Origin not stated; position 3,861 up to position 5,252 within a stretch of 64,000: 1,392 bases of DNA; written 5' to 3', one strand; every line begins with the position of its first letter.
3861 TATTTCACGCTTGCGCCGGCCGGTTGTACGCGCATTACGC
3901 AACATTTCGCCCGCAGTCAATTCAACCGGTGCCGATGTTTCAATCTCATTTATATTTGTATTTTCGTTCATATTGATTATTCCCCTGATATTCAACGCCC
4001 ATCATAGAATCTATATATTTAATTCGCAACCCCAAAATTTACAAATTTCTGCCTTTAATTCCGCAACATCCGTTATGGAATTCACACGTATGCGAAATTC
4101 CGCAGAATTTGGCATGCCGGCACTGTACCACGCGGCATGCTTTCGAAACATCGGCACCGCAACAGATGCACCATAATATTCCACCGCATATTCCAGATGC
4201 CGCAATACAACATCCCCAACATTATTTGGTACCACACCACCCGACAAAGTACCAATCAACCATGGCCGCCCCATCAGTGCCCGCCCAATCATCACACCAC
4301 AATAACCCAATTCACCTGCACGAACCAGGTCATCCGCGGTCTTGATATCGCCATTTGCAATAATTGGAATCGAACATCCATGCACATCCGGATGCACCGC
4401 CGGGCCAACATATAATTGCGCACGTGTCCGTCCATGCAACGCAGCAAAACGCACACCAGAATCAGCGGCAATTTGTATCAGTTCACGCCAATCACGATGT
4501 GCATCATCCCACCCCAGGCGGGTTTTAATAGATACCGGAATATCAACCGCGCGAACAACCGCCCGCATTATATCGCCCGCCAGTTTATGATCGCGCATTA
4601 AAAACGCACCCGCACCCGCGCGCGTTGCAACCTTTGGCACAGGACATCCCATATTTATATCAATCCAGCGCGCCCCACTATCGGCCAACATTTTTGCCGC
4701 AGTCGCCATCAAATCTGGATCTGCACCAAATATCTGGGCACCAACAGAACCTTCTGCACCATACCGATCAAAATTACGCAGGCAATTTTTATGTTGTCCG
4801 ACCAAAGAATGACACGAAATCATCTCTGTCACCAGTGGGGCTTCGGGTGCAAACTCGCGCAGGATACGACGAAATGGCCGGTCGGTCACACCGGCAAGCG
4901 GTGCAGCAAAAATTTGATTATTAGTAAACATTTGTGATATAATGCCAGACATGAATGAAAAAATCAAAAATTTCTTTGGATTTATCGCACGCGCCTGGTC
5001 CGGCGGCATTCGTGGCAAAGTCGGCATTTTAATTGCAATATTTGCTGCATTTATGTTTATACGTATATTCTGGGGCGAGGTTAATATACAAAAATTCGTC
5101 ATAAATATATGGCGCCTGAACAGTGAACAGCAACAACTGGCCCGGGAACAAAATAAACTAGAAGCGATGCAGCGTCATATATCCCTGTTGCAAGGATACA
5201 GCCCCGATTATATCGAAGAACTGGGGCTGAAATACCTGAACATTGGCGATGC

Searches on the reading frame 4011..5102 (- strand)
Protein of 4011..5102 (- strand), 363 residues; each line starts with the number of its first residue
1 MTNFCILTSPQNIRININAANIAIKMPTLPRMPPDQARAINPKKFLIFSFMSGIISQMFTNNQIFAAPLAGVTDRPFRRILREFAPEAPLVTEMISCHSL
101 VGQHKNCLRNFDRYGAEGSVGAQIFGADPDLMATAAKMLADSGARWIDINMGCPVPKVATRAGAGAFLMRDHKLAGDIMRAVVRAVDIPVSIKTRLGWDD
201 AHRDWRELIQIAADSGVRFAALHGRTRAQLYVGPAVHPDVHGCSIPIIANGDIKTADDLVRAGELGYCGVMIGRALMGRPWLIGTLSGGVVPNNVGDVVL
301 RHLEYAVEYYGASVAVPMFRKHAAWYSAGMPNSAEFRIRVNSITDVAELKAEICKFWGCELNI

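Call 89: search_protein_families(library=pfam, proteins=[window:4011-5102:-], max_evalue=0.0001)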
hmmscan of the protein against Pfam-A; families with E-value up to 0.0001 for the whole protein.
window:4011-5102:- (363 aa): 1 family
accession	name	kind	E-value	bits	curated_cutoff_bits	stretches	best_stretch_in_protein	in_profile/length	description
PF01207.24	Dus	-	1.2e-70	238.5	20.4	1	66-352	2-301/311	Dihydrouridine synthase (Dus)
